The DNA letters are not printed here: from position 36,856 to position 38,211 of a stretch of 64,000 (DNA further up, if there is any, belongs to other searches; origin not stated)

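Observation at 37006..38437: Translationally coupled SSB-like OB-fold protein plus MoxR-like AAA+ ATPase between flgM and the island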

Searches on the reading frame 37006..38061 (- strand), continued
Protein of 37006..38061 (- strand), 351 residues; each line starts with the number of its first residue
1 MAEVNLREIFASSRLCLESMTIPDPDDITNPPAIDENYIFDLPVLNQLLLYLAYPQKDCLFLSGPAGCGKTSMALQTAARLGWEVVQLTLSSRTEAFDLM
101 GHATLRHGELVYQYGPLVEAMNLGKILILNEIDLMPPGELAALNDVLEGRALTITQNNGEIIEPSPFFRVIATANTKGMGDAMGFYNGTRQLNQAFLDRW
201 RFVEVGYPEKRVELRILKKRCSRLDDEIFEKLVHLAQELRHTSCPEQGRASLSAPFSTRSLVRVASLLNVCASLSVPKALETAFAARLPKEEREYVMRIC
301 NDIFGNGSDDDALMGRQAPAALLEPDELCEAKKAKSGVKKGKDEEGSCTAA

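Call 70: search_dna_similar(query=window:37006-38061:-, collection=plasmids, mode=protein, max_rows=40, rows=spread)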
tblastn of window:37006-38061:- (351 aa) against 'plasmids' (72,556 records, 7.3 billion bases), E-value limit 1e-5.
Records with a match: 3864; places in all: 3917; records where one place covers at least 80% of the query: 10.
Best place of each record, by identity: <60% 3864.
By first word of the organism name: Klebsiella 949; Escherichia 672; Salmonella 514; Enterobacter 328; Citrobacter 186; Pseudomonas 184; Acinetobacter 146; Providencia 97; Vibrio 86; Phaeobacter 57; and 129 more.
By predicted mobility (MOB-suite, as given by PLSDB): conjugative 2861; non-mobilizable 759; mobilizable 244.
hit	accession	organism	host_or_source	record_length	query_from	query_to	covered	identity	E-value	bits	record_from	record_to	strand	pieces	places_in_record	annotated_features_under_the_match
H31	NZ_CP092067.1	Edwardsiella ictaluri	Hybrid catfish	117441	38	306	77%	46.8%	3e-64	227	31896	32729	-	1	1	AAA family ATPase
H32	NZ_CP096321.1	Providencia sp. PROV109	Clinical or host-associated ...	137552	37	306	77%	43.7%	2e-63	225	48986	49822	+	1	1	AAA family ATPase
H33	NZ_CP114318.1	Klebsiella variicola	Homo sapiens,urine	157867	37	306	77%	43.7%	2e-63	225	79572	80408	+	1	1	AAA family ATPase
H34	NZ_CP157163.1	Escherichia coli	culture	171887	37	306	77%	43.7%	2e-63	225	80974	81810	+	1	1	AAA family ATPase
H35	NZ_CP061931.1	Klebsiella michiganensis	Homo sapiens,Rectal swab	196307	37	306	77%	43.7%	2e-63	225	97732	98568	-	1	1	AAA family ATPase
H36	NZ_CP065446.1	Klebsiella pneumoniae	Homo sapiens,Taichung Veterans General ...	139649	37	306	77%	43.7%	3e-63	224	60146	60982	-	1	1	AAA family ATPase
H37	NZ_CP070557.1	Citrobacter freundii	Homo sapiens,abscess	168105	37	306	77%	43.7%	3e-63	224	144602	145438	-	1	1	AAA family ATPase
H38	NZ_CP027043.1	Klebsiella pneumoniae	Homo sapiens,stool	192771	37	306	77%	43.7%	3e-63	224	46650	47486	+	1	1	AAA family ATPase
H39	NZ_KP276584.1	Escherichia coli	-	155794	37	306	77%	43.5%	1e-50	226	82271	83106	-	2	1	none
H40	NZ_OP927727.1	Salmonella sp.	-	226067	36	306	77%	33.4%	8e-39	154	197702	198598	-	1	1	MoxR family ATPase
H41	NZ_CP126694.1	Pseudomonas sp. P105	Roots of Beta vulgaris, variety ...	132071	36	305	77%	31.9%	4e-33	137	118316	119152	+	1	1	AAA family ATPase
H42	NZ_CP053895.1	Proteus mirabilis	Chicken,intestines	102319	36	304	77%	30.7%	4e-29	125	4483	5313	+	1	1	MoxR family ATPase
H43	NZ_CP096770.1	Acinetobacter baumannii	Homo sapiens,blood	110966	42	305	75%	30.1%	2e-25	115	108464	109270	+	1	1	MoxR family ATPase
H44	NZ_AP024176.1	Klebsiella pneumoniae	-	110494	37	306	77%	29.2%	9e-18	92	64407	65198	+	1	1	AAA family ATPase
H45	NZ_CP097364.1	Escherichia coli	Bacterial culture,water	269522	36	309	78%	26.5%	3e-21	102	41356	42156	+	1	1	AAA family ATPase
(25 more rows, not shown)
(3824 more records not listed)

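Call 71: get_annotated_region(hit=H34, flank=7000)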
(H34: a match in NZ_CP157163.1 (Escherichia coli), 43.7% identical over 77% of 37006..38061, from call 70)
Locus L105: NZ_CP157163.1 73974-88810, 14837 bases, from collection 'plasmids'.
description: Escherichia coli strain UTAK-2 plasmid pUTAK-2-2, complete sequence
organism: Escherichia coli (NCBI taxid 562)
taxonomy: Bacteria; Pseudomonadota; Gammaproteobacteria; Enterobacterales; Enterobacteriaceae; Escherichia; Escherichia coli
host: -; source: culture; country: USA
typing (MOB-suite, as given by PLSDB): conjugative; replicon IncC; relaxase MOBH,MOBH; mating-pair formation MPF_F
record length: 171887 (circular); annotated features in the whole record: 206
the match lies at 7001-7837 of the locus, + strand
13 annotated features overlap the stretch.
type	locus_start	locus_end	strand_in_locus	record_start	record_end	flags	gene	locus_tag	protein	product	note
CDS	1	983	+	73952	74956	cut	-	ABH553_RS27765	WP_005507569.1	TraU family protein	-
CDS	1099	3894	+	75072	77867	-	traN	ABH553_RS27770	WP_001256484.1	conjugal transfer mating pair stabilization protein TraN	-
CDS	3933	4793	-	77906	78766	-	-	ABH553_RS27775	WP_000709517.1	hypothetical protein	-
CDS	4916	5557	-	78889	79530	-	-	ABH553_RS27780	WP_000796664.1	hypothetical protein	-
CDS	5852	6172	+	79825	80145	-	-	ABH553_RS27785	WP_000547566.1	hypothetical protein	-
CDS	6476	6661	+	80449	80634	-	-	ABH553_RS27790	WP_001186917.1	hypothetical protein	-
CDS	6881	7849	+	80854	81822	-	-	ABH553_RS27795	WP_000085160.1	AAA family ATPase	-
CDS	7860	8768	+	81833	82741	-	-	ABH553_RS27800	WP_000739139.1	hypothetical protein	-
CDS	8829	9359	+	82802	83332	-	ssb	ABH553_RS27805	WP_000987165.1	single-stranded DNA-binding protein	GO:0006310 - DNA recombination [Evidence IEA]; GO:0006281 - DNA repair [Evidence IEA]; GO:0006260 - DNA replication ...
CDS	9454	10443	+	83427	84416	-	bet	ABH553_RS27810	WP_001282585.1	phage recombination protein Bet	GO:0006259 - DNA metabolic process [Evidence IEA]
CDS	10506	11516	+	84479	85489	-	-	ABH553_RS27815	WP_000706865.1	lambda-exonuclease family protein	-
CDS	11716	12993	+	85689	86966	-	-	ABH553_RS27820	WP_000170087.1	DUF3150 domain-containing protein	-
CDS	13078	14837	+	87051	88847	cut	-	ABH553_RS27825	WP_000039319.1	VWA domain-containing protein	-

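Call 78: predict_structure(alignment_id=A1)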
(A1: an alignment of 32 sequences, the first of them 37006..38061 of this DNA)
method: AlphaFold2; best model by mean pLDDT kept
length: 351 residues; sequences in the alignment: 32
mean_pLDDT: 81.0   pTM: 0.76
mean pLDDT of the five models: 81.0, 79.6, 79.2, 79.1, 78.8
residues with pLDDT >= 90: 197; 70-90: 79; 50-70: 28; < 50: 47
segments of 3 or more residues with pLDDT < 50: 308-351
pLDDT, mean of each block of 10 residues (from residue 1): 90 93 74 89 95 92 89 95 92 85 91 93 94 81 86 89 93 74 62 80 92 93 93 94 59 85 95 93 93 93 70 35 33 37 37 41
secondary structure, 60 per line:
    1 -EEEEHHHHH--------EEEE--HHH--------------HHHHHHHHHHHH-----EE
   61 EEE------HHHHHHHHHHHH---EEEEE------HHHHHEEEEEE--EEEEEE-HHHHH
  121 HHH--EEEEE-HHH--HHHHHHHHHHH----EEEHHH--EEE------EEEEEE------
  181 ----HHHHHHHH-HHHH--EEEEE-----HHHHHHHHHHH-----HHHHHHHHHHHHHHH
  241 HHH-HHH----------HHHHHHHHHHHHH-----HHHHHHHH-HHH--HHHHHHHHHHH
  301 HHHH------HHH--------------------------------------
elements in order: E2-5 H6-10 E19-22 H42-53 E59-63 H70-81 E85-89 H96-100 E101-106 E109-114 H116-123 E126-130 H137-147 E152-154 E160-162 E169-174 H185-192 H194-197 E200-204 H210-220 H226-243 H258-270 H276-283 H290-304

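Call 80: search_protein_families(library=phrogs, proteins=[L096:1308-2891:+, L096:2888-3328:+, L096:4719-6392:+, L096:7979-8665:+, L096:8680-9117:+, L096:9095-9772:+, L096:592-1101:+, L096:6774-7118:+, L096:10778-11194:+, L096:11179-11538:+], max_evalue=0.001)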
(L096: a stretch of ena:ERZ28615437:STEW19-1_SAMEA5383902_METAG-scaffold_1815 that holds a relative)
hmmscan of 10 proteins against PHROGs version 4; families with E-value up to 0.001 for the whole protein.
L096:1308-2891:+ (527 aa): 0 families

L096:2888-3328:+ (146 aa): 0 families

L096:4719-6392:+ (557 aa): 4 families
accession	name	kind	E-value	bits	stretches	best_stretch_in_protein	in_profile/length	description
phrog_1576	-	unknown function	3e-20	73.4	1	42-115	48-121/729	-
phrog_17276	-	moron, auxiliary metabolic gene and host takeover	1.2e-07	31.5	1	352-545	371-573/580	aerobic cobaltochelatase CobT subunit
phrog_23795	-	unknown function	8e-06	25.6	1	363-504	566-698/743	-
phrog_459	-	other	0.00048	20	0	62-109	55-99/736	peptidase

L096:7979-8665:+ (228 aa): 0 families

L096:8680-9117:+ (145 aa): 0 families

L096:9095-9772:+ (225 aa): 0 families

L096:592-1101:+ (169 aa): 0 families

L096:6774-7118:+ (114 aa): 0 families

L096:10778-11194:+ (138 aa): 0 families

L096:11179-11538:+ (119 aa): 0 families

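Call 81: fold_search(model_id=the predicted structure, library=pdb)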
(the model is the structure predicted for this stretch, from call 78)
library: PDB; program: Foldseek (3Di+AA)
matches with E <= 10: 1840; with E <= 0.001: 1554
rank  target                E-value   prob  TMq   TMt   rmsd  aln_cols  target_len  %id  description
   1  9qh9_C                2.8e-21  1.00  0.63  0.84   3.6       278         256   26  NorQ in complex with NorD VWA domain steep staircase subset 2 from Paracoccus denitrificans (released 2026-03-25)
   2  9qh6_B                3.4e-21  1.00  0.63  0.83   3.4       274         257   27  NorQ in complex with NorD VWA domain from Paracoccus denitrificans (released 2026-03-25)
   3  6l1q_A                6.9e-21  1.00  0.64  0.82   4.0       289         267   22  Crystal structure of AfCbbQ2, a MoxR AAA+-ATPase and CbbQO-type Rubisco activase from Acidithiobacillus ferrooxidans (released 2019-12-18)
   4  9qh8_A                1.1e-20  1.00  0.63  0.85   3.3       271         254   26  reduced NorQ-NorD VWA domain complex from Paracoccus denitrificans (released 2026-03-25)
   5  9qh8_C                1.2e-20  1.00  0.63  0.85   3.0       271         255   26  reduced NorQ-NorD VWA domain complex from Paracoccus denitrificans (released 2026-03-25)
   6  9qh7_E                2.1e-20  1.00  0.63  0.88   2.6       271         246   26  NorQ in complex with NorD VWA domain steep staircase subset 1 from Paracoccus denitrificans (released 2026-03-25)
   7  9qh4_C                3.8e-20  1.00  0.63  0.84   3.4       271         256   27  NorQ hexamer from Paracoccus denitrificans (released 2026-03-25)
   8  9qhd_B                1.1e-19  1.00  0.62  0.83   3.3       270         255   25  NorQD complex state 1 from Jhaorihella thermophila (released 2026-03-25)
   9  9qh4_A                1.5e-19  1.00  0.63  0.84   3.3       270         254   26  NorQ hexamer from Paracoccus denitrificans (released 2026-03-25)
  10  9qhd_C                1.7e-19  1.00  0.62  0.83   3.4       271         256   24  NorQD complex state 1 from Jhaorihella thermophila (released 2026-03-25)
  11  9qh8_F                2.1e-19  1.00  0.60  0.81   3.8       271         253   27  reduced NorQ-NorD VWA domain complex from Paracoccus denitrificans (released 2026-03-25)
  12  9qh4_F                2.9e-19  1.00  0.63  0.85   2.9       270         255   26  NorQ hexamer from Paracoccus denitrificans (released 2026-03-25)
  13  9qhd_A                2.0e-18  1.00  0.61  0.81   3.5       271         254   24  NorQD complex state 1 from Jhaorihella thermophila (released 2026-03-25)
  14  9qh6_F                9.6e-18  1.00  0.58  0.77   4.3       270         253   27  NorQ in complex with NorD VWA domain from Paracoccus denitrificans (released 2026-03-25)
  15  9qhd_F                2.8e-17  1.00  0.59  0.79   3.9       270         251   23  NorQD complex state 1 from Jhaorihella thermophila (released 2026-03-25)
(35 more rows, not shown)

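Call 82: find_related_loci(query=A1, collection=viral_contigs, flank=6000)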
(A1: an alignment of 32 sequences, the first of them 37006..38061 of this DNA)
Query A1 (351 aa) in viral_contigs; peptide patterns used: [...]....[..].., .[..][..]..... (x = any residue, [..] = any of these).
600 stretches matched a pattern (row limit reached: there are more); 169 encode a relative of the query (tblastn E <= 1e-3); the best 80 are kept; 80 distinct loci.
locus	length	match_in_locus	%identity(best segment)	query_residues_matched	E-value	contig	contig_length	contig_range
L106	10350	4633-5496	34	25-305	2e-49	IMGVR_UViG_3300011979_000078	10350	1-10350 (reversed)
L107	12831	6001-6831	33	26-304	3e-33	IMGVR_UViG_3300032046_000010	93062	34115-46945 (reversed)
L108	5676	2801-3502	33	60-303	9e-33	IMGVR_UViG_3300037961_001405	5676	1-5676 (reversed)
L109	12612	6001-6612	36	60-270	3e-32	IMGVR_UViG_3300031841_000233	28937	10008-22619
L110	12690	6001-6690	35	32-264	3e-32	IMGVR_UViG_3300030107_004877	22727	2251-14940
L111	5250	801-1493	35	17-264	8e-32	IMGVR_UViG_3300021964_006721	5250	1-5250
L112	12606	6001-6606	38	61-264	1e-31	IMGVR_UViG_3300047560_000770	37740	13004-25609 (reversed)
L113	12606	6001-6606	37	52-264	2e-31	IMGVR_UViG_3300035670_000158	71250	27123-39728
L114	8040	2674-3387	33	52-303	2e-31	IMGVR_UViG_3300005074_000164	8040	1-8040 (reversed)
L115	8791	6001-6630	35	52-272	5e-31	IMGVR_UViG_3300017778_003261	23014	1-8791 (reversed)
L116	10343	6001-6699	34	61-303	5e-31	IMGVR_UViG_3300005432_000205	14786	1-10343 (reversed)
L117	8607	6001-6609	36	61-270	5e-31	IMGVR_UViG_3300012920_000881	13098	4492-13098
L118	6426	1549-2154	36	61-264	8e-31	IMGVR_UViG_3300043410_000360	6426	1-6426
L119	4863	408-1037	36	52-272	5e-31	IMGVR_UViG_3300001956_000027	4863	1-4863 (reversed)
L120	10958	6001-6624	35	52-270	1e-30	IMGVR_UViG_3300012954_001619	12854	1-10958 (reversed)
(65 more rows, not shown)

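Call 83: search_protein_families(library=pfam, proteins=[L060:5162-6985:+, L056:5717-7129:+, L056:4271-5146:+, L056:5156-5680:+, L067:3336-4565:+, L067:4583-5356:+, L067:5764-6462:+, L065:5741-6772:+, L038:2359-2961:+, L041:5145-5618:+], max_evalue=0.01)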
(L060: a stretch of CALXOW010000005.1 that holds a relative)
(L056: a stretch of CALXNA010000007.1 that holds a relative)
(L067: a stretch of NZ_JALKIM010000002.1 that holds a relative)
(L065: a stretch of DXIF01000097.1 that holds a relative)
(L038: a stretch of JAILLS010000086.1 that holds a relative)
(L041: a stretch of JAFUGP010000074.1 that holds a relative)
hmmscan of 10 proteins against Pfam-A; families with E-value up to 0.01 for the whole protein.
L060:5162-6985:+ (607 aa): 0 families

L056:5717-7129:+ (470 aa): 0 families

L056:4271-5146:+ (291 aa): 0 families

L056:5156-5680:+ (174 aa): 0 families

L067:3336-4565:+ (409 aa): 0 families

L067:4583-5356:+ (257 aa): 0 families

L067:5764-6462:+ (232 aa): 0 families

L065:5741-6772:+ (343 aa): 0 families

L038:2359-2961:+ (200 aa): 3 families
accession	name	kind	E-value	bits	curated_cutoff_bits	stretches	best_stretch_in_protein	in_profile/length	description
PF13441.11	Gly-zipper_YMGG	-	1.7e-07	31.2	28.9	1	69-109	3-43/45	YMGG-like Gly-zipper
PF05433.20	Rick_17kDa_Anti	-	6.9e-05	23.1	24.2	1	73-107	3-41/43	Glycine zipper 2TM domain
PF13488.11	Gly-zipper_Omp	-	0.00067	20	25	1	74-104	4-34/46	Glycine zipper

L041:5145-5618:+ (157 aa): 1 family
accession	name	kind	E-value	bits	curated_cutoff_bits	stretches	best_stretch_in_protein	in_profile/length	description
PF00436.31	SSB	-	7e-10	39.3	26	1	5-111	2-102/104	Single-strand binding protein family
